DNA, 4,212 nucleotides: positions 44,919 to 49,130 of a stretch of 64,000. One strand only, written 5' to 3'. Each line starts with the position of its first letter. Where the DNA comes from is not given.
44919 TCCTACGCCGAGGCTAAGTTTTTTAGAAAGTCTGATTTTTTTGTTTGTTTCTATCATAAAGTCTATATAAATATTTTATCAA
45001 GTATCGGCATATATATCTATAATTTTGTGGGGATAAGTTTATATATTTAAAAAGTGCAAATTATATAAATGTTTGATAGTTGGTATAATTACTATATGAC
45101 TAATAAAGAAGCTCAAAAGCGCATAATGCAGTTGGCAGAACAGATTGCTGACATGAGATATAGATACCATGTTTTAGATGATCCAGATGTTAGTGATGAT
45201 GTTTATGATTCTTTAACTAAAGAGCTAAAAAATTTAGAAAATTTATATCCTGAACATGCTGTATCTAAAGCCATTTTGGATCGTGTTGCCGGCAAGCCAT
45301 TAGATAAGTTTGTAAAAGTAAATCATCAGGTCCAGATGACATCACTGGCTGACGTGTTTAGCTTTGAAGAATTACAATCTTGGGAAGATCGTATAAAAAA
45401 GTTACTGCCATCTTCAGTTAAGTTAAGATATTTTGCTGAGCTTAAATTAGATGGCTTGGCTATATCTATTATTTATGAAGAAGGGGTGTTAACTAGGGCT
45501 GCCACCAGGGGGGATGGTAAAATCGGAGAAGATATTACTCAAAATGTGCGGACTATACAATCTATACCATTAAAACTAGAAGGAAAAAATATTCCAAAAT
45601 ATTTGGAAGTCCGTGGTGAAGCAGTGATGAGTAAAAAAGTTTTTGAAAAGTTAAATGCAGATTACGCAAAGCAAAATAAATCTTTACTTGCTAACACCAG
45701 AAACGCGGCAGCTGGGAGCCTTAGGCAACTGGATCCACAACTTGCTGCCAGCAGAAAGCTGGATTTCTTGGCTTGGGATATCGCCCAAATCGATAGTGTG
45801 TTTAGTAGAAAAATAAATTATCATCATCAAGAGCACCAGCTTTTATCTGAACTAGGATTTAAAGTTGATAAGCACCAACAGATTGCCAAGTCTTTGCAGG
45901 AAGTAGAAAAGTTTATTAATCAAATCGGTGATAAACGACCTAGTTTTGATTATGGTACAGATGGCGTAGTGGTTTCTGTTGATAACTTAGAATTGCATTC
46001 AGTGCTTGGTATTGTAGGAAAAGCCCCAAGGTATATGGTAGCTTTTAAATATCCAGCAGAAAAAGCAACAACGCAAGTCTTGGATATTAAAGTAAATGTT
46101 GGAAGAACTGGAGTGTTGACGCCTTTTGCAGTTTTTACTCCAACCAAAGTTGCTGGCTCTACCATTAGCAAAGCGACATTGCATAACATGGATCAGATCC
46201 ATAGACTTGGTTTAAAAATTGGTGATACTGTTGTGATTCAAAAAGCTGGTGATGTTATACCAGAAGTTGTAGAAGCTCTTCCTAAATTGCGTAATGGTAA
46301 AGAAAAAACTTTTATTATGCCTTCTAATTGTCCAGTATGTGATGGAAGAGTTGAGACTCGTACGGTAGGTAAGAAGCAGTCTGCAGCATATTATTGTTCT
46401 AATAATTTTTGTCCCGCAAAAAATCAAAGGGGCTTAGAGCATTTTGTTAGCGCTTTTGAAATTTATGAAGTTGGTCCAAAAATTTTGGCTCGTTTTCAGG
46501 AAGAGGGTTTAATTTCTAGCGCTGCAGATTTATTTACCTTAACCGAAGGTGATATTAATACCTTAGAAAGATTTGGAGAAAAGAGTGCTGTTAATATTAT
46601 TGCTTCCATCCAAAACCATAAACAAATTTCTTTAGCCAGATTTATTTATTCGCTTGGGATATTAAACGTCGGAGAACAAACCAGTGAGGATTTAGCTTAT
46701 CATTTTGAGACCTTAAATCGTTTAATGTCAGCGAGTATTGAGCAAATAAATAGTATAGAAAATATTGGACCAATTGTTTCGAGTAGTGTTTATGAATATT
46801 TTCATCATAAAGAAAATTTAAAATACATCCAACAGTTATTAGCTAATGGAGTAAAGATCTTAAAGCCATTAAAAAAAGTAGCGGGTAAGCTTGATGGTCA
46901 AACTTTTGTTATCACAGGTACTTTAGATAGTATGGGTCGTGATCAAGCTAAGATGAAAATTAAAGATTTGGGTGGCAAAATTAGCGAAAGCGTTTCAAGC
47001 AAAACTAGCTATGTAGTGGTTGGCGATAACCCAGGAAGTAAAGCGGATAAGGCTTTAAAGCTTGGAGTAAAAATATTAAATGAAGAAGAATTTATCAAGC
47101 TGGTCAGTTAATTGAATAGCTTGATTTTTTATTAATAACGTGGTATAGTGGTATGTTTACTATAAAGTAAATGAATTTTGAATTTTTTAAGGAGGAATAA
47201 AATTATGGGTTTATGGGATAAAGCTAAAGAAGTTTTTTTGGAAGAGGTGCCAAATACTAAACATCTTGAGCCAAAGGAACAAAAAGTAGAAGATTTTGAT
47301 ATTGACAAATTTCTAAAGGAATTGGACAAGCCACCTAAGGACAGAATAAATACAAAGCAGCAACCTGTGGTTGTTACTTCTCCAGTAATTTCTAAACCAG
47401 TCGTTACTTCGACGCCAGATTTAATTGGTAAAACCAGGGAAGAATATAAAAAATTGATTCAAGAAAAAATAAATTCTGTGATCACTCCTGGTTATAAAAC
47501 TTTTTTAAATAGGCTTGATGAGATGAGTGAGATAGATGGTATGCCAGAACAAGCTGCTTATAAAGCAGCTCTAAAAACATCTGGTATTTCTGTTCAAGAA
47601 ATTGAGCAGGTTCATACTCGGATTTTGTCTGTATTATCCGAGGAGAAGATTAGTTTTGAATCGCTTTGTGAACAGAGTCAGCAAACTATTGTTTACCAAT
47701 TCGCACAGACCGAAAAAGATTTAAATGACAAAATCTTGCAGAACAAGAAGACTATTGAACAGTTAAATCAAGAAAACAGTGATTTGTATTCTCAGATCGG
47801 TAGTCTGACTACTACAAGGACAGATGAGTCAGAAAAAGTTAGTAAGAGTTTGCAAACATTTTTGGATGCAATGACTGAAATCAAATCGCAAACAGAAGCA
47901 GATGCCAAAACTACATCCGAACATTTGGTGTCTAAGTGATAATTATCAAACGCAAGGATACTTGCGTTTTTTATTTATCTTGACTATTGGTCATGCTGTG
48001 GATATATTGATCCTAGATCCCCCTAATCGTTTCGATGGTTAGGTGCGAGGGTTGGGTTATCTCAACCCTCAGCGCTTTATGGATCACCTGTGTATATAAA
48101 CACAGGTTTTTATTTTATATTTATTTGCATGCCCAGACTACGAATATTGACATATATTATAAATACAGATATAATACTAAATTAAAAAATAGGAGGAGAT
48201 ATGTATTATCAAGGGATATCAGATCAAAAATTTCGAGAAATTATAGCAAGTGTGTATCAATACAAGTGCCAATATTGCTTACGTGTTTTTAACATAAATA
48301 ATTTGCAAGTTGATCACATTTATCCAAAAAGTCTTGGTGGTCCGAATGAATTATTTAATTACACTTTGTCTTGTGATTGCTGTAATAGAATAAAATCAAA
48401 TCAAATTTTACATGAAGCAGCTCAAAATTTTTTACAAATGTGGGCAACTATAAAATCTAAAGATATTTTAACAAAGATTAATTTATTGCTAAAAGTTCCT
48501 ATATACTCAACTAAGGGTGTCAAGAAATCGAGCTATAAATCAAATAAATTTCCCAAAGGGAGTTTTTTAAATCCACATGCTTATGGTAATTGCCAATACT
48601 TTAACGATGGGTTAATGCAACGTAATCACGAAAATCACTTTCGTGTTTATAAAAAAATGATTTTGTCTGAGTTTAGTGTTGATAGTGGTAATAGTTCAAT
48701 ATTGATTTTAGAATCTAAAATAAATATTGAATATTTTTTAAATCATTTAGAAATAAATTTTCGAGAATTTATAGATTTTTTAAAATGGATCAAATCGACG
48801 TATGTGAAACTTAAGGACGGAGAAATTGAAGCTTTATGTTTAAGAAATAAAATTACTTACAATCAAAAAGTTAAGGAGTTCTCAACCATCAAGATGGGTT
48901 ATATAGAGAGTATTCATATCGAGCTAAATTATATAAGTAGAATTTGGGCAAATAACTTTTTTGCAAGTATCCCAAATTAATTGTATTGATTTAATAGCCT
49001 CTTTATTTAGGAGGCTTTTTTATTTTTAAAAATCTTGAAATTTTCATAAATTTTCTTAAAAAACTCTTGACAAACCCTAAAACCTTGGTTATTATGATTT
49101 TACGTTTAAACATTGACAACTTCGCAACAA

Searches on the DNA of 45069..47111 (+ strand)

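Call 39: search_rna_families(sources=[L019, L021], threshold=gathering)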
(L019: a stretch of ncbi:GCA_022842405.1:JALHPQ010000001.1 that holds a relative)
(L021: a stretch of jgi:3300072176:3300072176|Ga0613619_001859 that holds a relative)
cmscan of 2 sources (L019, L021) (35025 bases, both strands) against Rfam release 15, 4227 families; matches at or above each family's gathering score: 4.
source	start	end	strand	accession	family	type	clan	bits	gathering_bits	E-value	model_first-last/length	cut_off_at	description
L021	4910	9168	+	RF02541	LSU_rRNA_bacteria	Gene; rRNA;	CL00112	2175.9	50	0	1-2925/2925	no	Bacterial large subunit ribosomal RNA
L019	13179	19107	+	RF02541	LSU_rRNA_bacteria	Gene; rRNA;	CL00112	2007.1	50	0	1-2925/2925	no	Bacterial large subunit ribosomal RNA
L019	19502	19617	+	RF00001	5S_rRNA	Gene; rRNA;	CL00113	76.6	38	9.7e-15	1-120/120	no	5S ribosomal RNA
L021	9337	9452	+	RF00001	5S_rRNA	Gene; rRNA;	CL00113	68.5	38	1.4e-12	1-120/120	no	5S ribosomal RNA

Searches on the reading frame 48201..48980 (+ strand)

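Call 92: search_protein_families(library=pfam, proteins=[window:48201-48980:+], max_evalue=0.001)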
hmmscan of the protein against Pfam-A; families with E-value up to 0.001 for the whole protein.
window:48201-48980:+ (259 aa): 3 families
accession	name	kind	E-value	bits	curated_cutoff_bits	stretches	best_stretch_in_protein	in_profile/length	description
PF01844.29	HNH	-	1.1e-10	41.9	21.4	1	23-68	1-47/47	HNH endonuclease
PF14279.12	HNH_5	-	5.2e-10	39.5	27.5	1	23-77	1-55/56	HNH endonuclease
PF13395.12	HNH_4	-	1e-06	29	22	1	29-69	13-52/54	HNH endonuclease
